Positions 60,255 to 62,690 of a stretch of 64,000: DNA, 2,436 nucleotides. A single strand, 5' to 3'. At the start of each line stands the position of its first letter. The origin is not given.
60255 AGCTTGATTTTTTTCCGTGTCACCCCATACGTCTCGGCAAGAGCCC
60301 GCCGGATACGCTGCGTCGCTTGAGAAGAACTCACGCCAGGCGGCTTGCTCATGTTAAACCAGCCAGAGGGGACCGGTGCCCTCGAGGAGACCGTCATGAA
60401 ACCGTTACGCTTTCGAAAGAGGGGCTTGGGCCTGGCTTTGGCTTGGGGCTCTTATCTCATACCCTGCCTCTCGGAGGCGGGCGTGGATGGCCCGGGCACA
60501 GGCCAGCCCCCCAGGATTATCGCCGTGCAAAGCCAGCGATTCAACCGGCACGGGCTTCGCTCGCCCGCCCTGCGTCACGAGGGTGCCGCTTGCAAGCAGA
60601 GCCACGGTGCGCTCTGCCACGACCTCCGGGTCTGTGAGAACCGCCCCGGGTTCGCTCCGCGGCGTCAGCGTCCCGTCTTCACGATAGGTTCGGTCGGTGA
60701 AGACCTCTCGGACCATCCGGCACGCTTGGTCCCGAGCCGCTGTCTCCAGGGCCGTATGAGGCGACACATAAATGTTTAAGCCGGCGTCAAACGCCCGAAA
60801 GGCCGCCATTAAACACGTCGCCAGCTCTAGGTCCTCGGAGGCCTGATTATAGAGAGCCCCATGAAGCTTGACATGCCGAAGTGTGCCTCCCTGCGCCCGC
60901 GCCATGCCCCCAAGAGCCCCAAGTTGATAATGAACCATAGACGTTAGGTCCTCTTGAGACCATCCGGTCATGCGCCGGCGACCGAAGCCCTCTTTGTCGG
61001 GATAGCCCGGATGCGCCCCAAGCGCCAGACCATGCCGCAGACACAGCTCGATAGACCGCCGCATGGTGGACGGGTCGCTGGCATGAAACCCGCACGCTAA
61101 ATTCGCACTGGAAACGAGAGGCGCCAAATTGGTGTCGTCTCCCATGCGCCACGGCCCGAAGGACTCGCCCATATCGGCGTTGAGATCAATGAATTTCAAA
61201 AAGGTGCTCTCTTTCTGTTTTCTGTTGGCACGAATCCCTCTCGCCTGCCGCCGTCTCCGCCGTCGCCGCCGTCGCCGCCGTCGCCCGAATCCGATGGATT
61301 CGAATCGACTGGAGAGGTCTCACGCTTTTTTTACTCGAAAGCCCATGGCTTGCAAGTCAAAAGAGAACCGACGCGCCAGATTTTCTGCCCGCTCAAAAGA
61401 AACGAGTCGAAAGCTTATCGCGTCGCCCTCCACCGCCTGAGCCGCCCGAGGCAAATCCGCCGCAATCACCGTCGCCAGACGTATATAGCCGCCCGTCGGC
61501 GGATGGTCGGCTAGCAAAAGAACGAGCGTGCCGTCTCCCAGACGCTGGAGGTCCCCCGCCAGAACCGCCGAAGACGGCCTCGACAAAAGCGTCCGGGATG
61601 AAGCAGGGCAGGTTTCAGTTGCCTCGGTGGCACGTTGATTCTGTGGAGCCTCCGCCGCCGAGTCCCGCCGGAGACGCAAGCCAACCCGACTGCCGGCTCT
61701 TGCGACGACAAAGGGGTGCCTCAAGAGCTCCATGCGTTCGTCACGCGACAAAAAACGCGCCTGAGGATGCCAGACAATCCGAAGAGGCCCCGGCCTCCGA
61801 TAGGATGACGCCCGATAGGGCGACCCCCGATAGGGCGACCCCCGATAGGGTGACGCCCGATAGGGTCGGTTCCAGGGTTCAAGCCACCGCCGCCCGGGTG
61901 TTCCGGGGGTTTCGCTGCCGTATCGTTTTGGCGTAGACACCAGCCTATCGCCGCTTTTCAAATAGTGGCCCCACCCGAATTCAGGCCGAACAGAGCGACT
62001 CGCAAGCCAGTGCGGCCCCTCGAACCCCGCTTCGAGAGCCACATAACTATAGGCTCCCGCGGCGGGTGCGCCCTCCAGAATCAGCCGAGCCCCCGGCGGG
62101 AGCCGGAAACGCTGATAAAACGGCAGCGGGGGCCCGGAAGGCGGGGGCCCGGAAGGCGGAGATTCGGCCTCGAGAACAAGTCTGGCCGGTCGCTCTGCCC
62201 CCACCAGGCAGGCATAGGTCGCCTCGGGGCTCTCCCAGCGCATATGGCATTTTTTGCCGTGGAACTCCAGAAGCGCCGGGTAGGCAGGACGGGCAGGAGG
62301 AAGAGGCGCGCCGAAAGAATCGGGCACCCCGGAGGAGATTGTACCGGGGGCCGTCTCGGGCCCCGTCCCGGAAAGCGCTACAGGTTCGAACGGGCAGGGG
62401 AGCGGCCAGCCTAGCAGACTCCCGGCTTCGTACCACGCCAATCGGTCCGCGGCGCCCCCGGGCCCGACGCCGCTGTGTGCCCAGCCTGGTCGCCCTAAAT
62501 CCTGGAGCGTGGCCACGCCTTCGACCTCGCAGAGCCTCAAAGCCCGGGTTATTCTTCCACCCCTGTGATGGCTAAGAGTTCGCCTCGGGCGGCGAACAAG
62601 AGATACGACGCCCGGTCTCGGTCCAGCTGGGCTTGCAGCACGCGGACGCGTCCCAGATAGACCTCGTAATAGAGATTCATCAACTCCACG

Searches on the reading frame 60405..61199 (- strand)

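Call 18: search_protein_families(library=ncbifam, proteins=[window:60405-61199:-], max_evalue=1e-10)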
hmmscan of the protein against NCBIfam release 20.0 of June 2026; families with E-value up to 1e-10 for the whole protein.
window:60405-61199:- (264 aa): 5 families
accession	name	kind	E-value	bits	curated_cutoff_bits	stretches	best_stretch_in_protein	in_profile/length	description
NF003814.0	PRK05406.1-3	subfamily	1.8e-91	306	226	1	2-252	3-252/256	5-oxoprolinase subunit PxpA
NF003815.0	PRK05406.1-4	equivalog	1.3e-70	237.6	337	1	2-252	2-246/247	5-oxoprolinase subunit PxpA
NF003816.0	PRK05406.1-5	subfamily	5.8e-70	235.6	213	1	4-244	2-244/246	5-oxoprolinase subunit PxpA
NF003813.0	PRK05406.1-2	equivalog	2.5e-65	220.3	392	1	2-252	2-251/252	5-oxoprolinase subunit PxpA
NF003812.0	PRK05406.1-1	equivalog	3.8e-58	197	378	1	4-249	3-242/244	5-oxoprolinase subunit PxpA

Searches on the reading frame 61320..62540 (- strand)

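Call 18: search_protein_families(library=ncbifam, proteins=[window:61320-62540:-], max_evalue=1e-10)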
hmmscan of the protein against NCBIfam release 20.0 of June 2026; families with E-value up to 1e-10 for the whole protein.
window:61320-62540:- (406 aa): 2 families
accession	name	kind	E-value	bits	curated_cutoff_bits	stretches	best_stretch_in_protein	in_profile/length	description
TIGR00724.1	urea_amlyse_rel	domain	4.5e-28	98.2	230.2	1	152-393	100-301/315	5-oxoprolinase/urea amidolyase family protein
NF045499.1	PxpC_5OPro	equivalog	1.1e-16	61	500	0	315-399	221-302/306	5-oxoprolinase subunit PxpC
